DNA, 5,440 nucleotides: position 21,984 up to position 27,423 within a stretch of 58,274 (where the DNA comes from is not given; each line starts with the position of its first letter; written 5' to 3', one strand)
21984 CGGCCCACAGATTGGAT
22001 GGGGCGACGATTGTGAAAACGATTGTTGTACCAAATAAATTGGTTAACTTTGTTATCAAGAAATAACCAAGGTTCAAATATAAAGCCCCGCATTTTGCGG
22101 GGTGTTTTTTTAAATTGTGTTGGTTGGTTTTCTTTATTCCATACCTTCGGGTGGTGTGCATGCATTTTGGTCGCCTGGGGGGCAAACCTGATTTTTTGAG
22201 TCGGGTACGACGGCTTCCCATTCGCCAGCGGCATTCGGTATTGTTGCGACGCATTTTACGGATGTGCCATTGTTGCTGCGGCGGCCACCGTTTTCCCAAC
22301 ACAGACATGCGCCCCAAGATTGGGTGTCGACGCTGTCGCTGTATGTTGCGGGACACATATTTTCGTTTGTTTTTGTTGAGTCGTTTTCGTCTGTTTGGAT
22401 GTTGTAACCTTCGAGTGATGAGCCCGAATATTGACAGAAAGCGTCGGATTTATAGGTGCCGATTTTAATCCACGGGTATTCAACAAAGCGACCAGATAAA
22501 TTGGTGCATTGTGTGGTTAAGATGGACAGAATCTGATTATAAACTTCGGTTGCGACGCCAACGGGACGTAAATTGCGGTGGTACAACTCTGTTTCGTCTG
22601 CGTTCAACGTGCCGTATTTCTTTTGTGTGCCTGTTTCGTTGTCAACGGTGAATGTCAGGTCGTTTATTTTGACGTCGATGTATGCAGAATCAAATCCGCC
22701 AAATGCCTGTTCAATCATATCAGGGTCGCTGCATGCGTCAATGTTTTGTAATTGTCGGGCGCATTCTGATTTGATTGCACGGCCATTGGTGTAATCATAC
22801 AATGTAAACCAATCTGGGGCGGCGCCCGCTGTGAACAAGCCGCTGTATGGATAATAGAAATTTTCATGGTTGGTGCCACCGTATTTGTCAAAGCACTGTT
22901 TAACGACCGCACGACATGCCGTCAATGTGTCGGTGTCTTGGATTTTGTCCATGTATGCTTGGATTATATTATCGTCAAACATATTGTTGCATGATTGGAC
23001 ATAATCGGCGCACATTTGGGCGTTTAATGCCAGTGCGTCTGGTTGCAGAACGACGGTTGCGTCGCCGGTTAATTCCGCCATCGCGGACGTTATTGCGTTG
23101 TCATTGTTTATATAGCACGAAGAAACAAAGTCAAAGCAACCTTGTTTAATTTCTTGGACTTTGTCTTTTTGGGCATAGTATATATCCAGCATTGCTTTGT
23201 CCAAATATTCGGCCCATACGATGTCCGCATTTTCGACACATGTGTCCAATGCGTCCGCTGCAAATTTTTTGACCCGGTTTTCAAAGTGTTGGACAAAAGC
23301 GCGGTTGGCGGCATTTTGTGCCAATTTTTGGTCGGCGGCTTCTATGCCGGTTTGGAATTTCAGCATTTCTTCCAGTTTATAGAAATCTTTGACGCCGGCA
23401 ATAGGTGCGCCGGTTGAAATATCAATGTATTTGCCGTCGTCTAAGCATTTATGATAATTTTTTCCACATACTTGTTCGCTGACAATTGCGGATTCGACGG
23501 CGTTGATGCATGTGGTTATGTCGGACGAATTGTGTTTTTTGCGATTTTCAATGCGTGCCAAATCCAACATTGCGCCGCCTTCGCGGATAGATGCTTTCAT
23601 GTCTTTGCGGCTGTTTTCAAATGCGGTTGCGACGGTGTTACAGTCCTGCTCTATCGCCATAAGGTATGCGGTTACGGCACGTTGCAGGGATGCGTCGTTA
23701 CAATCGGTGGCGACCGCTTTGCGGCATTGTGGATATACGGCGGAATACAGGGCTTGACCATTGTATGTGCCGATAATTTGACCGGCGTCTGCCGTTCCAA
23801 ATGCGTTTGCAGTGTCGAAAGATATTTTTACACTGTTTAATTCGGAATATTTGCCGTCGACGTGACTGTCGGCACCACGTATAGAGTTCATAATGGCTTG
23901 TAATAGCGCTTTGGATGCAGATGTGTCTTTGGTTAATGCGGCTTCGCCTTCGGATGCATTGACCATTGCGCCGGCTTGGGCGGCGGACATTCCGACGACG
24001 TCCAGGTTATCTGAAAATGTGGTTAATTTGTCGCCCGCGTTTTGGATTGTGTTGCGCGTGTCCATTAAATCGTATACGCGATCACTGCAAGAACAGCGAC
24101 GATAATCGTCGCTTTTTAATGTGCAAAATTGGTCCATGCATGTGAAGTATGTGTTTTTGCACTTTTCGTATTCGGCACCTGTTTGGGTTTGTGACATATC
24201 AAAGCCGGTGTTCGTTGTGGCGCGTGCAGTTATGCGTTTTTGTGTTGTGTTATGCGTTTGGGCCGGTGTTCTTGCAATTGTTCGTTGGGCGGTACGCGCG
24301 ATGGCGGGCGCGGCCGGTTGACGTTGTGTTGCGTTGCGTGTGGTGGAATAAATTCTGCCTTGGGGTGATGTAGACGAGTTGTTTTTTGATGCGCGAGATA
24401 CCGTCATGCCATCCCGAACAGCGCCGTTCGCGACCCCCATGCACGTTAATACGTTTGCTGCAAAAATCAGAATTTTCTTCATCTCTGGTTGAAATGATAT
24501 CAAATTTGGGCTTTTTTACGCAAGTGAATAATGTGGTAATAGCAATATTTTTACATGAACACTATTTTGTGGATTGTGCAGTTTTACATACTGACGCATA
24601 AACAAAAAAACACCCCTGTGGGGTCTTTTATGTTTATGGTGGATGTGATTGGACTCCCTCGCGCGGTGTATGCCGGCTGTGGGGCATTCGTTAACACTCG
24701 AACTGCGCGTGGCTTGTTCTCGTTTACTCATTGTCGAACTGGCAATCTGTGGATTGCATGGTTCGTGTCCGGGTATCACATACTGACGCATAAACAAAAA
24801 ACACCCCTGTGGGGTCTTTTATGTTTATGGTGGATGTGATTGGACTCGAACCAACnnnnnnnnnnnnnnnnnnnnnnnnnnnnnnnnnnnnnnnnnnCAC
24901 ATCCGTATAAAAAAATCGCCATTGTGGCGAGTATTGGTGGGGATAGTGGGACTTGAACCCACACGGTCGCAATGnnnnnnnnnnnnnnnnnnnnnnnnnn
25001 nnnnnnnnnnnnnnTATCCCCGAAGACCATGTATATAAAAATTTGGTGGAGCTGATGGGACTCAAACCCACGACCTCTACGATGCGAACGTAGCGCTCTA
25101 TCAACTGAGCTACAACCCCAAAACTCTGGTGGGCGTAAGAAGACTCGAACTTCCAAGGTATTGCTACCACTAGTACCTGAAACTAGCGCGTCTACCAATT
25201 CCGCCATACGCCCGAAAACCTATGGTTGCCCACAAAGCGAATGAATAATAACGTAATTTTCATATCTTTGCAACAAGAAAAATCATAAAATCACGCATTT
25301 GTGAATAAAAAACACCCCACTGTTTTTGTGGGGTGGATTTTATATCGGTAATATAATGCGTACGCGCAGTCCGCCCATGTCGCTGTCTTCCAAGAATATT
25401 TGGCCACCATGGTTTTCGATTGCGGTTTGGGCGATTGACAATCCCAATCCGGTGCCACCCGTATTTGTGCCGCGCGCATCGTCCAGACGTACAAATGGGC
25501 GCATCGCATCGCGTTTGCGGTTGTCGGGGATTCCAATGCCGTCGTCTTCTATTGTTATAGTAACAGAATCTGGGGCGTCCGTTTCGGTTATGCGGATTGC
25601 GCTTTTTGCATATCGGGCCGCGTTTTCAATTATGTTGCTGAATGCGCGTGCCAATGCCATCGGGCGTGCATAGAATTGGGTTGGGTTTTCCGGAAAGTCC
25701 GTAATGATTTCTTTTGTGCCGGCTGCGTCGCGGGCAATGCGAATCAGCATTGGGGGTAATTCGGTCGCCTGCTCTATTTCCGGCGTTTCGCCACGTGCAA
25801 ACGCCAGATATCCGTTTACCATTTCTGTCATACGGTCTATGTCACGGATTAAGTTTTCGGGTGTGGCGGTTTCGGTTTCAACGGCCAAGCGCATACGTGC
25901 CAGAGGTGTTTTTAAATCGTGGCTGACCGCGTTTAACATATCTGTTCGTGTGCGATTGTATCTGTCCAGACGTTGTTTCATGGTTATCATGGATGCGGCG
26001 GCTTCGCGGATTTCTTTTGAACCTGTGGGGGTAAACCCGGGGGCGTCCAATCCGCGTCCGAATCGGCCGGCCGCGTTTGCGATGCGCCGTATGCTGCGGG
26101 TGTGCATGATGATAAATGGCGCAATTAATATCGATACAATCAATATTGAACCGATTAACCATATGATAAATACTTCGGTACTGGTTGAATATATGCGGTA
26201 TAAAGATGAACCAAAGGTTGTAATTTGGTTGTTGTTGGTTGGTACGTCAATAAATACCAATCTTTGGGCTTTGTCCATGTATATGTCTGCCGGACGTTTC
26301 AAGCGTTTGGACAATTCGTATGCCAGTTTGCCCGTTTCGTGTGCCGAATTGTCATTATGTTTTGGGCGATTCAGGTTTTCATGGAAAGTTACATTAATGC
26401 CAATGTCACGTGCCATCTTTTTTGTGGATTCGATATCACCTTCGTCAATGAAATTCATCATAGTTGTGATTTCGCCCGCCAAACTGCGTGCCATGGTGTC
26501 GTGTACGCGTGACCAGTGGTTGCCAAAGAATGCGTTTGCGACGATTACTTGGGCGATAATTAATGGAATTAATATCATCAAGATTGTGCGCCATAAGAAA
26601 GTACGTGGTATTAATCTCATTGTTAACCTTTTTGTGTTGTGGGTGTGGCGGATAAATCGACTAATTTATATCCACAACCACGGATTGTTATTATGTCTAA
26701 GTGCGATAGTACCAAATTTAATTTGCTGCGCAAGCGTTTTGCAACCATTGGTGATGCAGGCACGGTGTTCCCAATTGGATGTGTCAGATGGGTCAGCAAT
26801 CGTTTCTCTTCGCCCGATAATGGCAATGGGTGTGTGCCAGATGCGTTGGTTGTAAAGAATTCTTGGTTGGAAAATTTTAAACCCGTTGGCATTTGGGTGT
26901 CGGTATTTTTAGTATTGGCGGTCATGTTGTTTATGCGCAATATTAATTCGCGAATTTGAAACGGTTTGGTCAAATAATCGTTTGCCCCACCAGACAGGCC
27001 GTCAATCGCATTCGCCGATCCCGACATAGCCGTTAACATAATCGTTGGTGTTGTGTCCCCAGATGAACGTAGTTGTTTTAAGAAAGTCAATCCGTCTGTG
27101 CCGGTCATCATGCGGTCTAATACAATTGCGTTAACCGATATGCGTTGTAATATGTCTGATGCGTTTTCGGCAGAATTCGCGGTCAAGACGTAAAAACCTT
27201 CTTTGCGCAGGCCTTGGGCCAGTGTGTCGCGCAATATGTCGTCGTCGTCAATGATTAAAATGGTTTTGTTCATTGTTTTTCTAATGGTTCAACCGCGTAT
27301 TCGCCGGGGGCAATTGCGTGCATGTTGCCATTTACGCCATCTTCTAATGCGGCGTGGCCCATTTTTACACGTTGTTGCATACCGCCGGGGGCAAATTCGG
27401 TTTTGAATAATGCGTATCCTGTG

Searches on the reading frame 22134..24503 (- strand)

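Call 6: search_protein_families(library=pfam, proteins=[window:22134-24503:-], max_evalue=0.01)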
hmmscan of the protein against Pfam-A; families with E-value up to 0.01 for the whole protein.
window:22134-24503:- (789 aa): 1 family
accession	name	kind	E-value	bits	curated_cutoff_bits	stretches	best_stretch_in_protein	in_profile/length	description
PF22750.1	Sol_i_2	-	0.0051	17.2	26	1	508-540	35-67/90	Ant venom allergen Sol i 2 family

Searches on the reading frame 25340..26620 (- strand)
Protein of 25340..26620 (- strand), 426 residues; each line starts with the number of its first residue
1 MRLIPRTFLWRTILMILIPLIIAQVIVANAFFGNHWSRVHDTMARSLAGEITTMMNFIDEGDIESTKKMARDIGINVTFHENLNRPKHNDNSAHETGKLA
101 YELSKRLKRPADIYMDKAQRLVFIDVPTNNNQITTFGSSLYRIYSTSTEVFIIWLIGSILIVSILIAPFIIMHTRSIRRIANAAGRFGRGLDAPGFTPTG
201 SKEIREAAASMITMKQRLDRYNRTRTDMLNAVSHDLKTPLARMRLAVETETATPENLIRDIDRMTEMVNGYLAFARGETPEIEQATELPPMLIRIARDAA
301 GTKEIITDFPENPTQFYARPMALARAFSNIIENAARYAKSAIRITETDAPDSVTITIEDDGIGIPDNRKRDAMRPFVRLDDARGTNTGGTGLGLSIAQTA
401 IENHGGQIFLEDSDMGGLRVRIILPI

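Call 6: search_protein_families(library=pfam, proteins=[window:25340-26620:-], max_evalue=0.01)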
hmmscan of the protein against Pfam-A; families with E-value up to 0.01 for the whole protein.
window:25340-26620:- (426 aa): 6 families
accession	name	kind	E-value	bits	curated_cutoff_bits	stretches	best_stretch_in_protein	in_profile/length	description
PF02518.31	HATPase_c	-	5.8e-22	78.7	26.4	1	320-425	3-108/111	Histidine kinase-, DNA gyrase B-, and HSP90-like ATPase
PF00512.31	HisKA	-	9.7e-09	35.6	26.9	1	225-279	2-65/66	His Kinase A (phospho-acceptor) domain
PF13581.12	HATPase_c_2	-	0.00015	22.2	27.4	1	321-396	34-104/127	Histidine kinase-like ATPase domain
PF00672.30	HAMP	-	0.00029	21.6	25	1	173-219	6-52/53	HAMP domain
PF13589.12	HATPase_c_3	-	0.0003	21.3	25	1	324-398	4-81/137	Histidine kinase-, DNA gyrase B-, and HSP90-like ATPase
PF14501.12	HATPase_c_5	-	0.0022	18.3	22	0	322-414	5-92/102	GHKL domain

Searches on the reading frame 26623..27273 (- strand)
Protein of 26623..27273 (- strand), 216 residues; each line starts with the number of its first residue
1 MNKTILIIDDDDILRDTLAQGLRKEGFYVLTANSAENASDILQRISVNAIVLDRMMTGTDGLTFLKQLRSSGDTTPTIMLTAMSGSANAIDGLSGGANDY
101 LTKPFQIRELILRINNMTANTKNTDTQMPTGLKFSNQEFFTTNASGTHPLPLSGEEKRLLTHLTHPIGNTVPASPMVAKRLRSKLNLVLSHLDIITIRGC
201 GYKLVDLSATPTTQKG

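Call 20: search_protein_families(library=pfam, proteins=[window:26623-27273:-], max_evalue=0.01)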
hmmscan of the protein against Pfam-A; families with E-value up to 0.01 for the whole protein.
window:26623-27273:- (216 aa): 2 families
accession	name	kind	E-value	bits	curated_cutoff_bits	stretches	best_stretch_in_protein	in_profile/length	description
PF00072.30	Response_reg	-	2.5e-26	92.5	30.2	1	5-114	1-110/111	Response regulator receiver domain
PF23198.2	PDE8A_N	-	0.0024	18.2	29.6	1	3-84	11-93/147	PDE8A-like, N-terminal domain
